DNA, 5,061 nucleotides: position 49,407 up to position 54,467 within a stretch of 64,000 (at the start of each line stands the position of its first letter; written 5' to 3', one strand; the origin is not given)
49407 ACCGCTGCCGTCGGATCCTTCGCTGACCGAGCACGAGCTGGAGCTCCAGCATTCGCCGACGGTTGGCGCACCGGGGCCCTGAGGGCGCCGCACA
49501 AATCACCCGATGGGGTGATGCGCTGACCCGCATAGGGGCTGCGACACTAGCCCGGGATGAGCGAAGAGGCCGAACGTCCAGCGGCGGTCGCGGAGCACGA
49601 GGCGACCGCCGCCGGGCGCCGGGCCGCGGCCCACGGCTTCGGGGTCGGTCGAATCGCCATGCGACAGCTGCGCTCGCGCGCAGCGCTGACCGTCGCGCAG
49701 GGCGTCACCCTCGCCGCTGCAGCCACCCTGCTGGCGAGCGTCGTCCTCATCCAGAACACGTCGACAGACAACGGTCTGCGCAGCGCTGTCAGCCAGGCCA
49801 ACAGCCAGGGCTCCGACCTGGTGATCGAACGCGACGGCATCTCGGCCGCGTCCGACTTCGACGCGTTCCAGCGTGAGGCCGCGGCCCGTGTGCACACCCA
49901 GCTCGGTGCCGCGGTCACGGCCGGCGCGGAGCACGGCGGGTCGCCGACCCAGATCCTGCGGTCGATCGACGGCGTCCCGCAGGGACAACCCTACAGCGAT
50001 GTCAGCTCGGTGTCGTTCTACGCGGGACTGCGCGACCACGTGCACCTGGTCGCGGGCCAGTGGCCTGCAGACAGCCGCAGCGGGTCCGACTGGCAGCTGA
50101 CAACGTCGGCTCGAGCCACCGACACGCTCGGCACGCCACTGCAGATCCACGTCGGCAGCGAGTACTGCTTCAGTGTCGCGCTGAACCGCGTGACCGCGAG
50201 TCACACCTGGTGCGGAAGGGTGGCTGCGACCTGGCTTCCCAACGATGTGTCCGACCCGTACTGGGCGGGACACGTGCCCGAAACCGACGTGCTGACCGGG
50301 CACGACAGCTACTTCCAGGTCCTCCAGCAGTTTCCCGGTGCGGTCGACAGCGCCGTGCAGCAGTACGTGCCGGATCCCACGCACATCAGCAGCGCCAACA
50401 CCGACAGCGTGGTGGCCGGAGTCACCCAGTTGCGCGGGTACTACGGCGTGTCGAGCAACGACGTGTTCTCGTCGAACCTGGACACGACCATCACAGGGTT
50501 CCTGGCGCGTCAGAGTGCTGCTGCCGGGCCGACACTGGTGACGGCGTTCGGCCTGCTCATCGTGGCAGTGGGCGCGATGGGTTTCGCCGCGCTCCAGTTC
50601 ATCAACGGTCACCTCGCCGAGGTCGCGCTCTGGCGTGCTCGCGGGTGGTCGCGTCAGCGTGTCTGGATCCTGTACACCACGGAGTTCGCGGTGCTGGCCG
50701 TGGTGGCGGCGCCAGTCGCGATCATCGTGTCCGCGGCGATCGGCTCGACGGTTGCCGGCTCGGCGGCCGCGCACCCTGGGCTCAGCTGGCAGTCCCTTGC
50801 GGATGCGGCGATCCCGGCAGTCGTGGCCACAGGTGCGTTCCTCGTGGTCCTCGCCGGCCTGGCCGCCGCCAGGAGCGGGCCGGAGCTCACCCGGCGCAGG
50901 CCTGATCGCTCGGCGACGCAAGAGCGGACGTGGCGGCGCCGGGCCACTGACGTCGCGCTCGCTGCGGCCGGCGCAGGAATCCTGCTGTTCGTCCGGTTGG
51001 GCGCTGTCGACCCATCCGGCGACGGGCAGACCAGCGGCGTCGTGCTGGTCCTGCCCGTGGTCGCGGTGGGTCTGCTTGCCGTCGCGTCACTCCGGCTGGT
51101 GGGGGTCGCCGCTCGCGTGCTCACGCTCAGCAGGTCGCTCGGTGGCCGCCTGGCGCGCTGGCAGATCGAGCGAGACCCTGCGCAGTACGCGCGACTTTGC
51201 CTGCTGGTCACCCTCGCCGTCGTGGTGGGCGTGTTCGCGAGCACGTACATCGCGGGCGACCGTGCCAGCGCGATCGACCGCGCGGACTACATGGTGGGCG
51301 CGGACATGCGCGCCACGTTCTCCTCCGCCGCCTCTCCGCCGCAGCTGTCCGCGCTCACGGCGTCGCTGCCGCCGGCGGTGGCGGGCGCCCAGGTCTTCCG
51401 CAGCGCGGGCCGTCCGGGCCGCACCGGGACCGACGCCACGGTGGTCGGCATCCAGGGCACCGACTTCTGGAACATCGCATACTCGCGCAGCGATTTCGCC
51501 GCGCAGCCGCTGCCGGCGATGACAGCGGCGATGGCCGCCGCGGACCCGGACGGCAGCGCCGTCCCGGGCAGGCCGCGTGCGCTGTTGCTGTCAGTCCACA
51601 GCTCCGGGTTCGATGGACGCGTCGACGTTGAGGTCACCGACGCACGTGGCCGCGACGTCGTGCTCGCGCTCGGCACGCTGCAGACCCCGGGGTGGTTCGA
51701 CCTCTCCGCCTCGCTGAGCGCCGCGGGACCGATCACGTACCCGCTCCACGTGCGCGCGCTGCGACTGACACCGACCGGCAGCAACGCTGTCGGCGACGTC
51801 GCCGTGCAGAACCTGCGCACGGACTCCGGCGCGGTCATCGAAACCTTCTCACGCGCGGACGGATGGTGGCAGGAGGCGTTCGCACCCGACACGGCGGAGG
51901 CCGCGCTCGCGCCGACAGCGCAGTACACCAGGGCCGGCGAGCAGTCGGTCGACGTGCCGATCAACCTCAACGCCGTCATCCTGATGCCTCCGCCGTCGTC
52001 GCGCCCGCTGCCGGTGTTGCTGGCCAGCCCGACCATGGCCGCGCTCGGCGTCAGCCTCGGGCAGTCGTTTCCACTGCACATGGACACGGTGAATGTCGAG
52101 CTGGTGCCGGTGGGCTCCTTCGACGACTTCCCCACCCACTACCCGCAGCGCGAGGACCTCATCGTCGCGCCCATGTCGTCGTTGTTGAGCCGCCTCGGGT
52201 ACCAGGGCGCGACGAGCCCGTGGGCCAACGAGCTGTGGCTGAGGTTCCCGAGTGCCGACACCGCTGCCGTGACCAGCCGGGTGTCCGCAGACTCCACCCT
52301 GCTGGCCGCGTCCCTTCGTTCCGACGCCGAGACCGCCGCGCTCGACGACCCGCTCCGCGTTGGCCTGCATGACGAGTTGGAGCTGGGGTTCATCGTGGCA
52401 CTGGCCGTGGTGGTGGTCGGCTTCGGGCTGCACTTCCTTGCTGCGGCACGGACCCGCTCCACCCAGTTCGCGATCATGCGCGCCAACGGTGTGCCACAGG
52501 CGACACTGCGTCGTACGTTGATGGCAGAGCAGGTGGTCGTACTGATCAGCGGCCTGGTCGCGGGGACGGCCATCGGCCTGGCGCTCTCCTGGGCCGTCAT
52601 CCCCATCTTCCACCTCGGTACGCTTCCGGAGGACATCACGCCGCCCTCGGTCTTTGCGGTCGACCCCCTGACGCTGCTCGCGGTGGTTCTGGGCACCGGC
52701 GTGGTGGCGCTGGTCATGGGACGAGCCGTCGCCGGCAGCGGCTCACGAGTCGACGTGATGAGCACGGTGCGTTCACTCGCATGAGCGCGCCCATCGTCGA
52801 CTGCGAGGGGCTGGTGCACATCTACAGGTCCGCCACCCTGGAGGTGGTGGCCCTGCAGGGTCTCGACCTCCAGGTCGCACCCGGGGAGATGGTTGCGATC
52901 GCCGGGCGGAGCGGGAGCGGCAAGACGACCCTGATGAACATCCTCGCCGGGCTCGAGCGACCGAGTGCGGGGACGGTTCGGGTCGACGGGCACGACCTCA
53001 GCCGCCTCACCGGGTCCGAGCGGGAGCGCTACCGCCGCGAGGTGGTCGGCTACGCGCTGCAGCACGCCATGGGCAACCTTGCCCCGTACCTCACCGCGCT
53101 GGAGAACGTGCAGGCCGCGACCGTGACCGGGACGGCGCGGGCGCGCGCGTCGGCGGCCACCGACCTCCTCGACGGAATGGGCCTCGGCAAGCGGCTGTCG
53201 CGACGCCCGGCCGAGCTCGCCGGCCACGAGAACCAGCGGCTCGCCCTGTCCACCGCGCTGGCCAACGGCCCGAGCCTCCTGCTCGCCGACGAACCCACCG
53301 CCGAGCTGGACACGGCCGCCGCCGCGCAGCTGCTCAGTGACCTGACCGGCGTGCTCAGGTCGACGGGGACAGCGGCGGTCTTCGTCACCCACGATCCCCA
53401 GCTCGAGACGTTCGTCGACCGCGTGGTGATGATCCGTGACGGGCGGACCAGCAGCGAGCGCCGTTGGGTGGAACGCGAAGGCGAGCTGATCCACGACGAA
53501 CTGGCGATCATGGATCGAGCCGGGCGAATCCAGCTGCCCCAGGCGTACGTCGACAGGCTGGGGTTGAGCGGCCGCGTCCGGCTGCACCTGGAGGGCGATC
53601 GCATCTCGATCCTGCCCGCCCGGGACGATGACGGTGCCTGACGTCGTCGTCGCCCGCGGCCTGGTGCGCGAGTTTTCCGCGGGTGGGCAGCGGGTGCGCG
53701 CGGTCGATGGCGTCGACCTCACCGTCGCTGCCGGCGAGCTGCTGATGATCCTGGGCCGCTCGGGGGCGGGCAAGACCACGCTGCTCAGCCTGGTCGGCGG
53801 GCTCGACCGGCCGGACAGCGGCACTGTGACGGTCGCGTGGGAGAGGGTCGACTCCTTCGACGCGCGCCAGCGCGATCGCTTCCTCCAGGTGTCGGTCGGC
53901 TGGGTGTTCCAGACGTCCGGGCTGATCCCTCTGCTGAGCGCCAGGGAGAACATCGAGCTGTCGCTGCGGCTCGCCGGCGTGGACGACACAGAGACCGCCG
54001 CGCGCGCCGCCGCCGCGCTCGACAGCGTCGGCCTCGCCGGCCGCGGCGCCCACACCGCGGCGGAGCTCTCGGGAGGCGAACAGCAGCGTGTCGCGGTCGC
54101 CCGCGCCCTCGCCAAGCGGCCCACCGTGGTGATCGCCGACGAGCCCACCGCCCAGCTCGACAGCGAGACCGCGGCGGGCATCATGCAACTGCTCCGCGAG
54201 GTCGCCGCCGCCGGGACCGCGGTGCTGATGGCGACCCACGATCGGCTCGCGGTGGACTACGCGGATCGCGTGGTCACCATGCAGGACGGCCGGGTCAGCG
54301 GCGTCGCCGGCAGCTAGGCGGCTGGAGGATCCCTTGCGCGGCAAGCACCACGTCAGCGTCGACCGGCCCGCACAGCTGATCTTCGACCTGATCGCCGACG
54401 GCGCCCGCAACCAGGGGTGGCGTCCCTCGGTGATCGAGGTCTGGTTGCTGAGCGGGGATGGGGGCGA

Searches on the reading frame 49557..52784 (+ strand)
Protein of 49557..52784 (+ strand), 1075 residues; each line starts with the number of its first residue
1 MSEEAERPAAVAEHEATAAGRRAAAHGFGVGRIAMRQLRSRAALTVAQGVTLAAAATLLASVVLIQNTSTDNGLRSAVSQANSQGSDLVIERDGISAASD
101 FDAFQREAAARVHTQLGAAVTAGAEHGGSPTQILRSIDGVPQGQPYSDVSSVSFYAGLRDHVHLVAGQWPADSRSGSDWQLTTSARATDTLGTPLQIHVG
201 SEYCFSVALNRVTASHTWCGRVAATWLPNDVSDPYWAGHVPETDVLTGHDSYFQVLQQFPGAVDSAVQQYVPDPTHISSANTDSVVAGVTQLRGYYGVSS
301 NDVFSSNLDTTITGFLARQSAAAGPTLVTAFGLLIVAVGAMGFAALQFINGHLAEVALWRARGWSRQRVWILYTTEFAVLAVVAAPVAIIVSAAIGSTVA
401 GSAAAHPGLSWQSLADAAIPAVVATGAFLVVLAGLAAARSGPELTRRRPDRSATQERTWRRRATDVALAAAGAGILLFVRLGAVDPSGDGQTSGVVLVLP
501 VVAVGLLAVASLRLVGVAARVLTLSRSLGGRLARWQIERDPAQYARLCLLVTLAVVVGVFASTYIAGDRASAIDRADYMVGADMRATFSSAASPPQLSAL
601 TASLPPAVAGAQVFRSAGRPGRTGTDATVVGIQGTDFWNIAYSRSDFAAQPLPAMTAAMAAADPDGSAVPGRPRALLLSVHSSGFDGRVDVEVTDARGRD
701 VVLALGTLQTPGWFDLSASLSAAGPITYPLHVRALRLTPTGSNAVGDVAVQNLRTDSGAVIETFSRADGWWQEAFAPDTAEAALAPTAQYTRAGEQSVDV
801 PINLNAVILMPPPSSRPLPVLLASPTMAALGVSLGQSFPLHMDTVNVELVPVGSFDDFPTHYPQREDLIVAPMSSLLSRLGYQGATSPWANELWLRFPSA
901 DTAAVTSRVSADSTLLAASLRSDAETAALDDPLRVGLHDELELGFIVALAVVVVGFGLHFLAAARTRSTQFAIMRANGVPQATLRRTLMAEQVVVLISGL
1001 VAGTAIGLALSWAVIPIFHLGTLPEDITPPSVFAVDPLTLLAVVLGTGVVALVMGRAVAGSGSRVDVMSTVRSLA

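Call 19: search_protein_families(library=pfam, proteins=[window:49557-52784:+], max_evalue=0.001)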
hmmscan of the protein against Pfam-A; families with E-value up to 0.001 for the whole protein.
window:49557-52784:+ (1075 aa): 1 family
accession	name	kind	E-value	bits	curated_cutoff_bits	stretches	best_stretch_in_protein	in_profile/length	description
PF02687.27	FtsX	-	3.6e-11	43.6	25.5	1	945-1052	4-112/120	FtsX-like permease C-terminal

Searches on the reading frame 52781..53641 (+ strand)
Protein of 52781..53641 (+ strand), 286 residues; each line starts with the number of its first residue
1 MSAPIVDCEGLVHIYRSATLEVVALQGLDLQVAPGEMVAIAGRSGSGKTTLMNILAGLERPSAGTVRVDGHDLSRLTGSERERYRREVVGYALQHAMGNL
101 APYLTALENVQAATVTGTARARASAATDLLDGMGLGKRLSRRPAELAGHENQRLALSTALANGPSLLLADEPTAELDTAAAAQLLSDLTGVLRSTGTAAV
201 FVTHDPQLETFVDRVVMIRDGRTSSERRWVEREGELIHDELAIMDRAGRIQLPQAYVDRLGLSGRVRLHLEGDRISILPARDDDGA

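Call 19: search_protein_families(library=pfam, proteins=[window:52781-53641:+], max_evalue=0.001)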
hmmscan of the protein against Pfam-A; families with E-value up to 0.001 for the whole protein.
window:52781-53641:+ (286 aa): 2 families
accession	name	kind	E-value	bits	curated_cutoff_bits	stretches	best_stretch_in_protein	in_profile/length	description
PF00005.33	ABC_tran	-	1.6e-29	103.7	25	1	25-174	1-137/137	ABC transporter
PF13304.12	AAA_21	-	4.8e-07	30.6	27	0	152-208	243-302/304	AAA domain, putative AbiEii toxin, Type IV TA system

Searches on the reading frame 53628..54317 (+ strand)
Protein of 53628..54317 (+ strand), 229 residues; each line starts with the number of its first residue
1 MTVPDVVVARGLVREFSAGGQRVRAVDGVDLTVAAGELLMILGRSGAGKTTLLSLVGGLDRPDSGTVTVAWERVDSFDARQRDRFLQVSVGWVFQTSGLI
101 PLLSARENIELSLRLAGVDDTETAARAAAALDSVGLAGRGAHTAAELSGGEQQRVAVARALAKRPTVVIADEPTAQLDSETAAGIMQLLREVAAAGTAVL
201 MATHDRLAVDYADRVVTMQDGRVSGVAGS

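Call 19: search_protein_families(library=pfam, proteins=[window:53628-54317:+], max_evalue=0.001)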
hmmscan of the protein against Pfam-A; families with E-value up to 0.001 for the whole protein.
window:53628-54317:+ (229 aa): 4 families
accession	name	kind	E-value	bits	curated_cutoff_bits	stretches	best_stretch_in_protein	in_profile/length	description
PF00005.33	ABC_tran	-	3.3e-33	115.6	25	1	27-175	2-137/137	ABC transporter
PF13304.12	AAA_21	-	7.6e-08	33.2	27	1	143-209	234-303/304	AAA domain, putative AbiEii toxin, Type IV TA system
PF13191.12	AAA_16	-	0.00044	21.2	32.6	1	35-193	21-160/167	AAA ATPase domain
PF02463.25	SMC_N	-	0.0007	19.5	40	0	146-219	136-212/220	RecF/RecN/SMC N terminal domain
